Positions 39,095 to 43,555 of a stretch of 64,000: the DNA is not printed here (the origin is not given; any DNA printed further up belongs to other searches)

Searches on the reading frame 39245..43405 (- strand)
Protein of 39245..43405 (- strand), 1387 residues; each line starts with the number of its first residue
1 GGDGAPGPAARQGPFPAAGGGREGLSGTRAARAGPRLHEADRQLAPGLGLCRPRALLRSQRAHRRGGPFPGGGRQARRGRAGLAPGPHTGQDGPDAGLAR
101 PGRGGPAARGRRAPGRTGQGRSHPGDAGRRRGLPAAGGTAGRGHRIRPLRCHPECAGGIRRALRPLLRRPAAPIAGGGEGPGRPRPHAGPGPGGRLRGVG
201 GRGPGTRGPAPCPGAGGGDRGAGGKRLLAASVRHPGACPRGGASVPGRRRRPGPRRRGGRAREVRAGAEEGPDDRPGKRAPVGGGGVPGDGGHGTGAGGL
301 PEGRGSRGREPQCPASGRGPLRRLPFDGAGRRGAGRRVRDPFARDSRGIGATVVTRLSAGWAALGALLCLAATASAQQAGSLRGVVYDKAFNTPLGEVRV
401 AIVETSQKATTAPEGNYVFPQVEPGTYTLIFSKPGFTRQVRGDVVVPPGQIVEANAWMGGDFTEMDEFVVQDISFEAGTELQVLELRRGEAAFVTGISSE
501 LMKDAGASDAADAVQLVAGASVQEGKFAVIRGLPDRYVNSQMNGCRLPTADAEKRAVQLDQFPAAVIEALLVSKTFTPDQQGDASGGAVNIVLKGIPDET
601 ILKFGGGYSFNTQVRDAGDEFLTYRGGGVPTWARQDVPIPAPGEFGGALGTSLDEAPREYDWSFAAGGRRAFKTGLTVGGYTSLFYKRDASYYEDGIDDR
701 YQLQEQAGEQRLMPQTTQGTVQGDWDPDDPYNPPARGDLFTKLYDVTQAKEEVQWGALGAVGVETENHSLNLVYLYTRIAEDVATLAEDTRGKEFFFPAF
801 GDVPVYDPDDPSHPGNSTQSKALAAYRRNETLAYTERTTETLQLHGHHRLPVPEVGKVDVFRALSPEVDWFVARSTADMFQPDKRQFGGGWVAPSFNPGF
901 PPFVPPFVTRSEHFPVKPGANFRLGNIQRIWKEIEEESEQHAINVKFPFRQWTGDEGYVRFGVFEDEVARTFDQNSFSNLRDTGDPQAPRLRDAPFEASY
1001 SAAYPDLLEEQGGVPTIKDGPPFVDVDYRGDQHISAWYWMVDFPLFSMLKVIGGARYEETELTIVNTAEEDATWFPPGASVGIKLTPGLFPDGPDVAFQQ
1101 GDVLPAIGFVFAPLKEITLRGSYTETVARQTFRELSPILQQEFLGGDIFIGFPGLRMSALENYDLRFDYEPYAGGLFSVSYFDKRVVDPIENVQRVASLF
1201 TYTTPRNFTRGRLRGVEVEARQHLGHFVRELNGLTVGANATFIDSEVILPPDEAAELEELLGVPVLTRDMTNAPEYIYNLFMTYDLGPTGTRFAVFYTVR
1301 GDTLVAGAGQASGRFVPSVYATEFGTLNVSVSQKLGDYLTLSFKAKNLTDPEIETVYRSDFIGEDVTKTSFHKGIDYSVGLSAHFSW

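Call 65: search_protein_families(library=pfam, proteins=[window:39245-43405:-], max_evalue=0.00001)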
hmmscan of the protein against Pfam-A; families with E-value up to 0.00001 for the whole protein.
window:39245-43405:- (1387 aa): 5 families
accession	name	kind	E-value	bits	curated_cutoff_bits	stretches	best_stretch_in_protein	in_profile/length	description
PF00593.30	TonB_dep_Rec_b-barrel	-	9.7e-26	92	27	1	996-1348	131-436/436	TonB dependent receptor-like, beta-barrel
PF13620.12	CarboxypepD_reg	-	9.7e-15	55.1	32.3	1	381-455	1-78/82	Carboxypeptidase regulatory-like domain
PF13715.12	CarbopepD_reg_2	-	3.9e-09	36.9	32.2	1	383-470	2-88/88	CarboxypepD_reg-like domain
PF07715.20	Plug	-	3.3e-08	34.4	23.9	1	493-587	8-106/107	TonB-dependent Receptor Plug Domain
PF14905.12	OMP_b-brl_3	-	9.2e-08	32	27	1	1027-1355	107-380/408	Outer membrane protein beta-barrel family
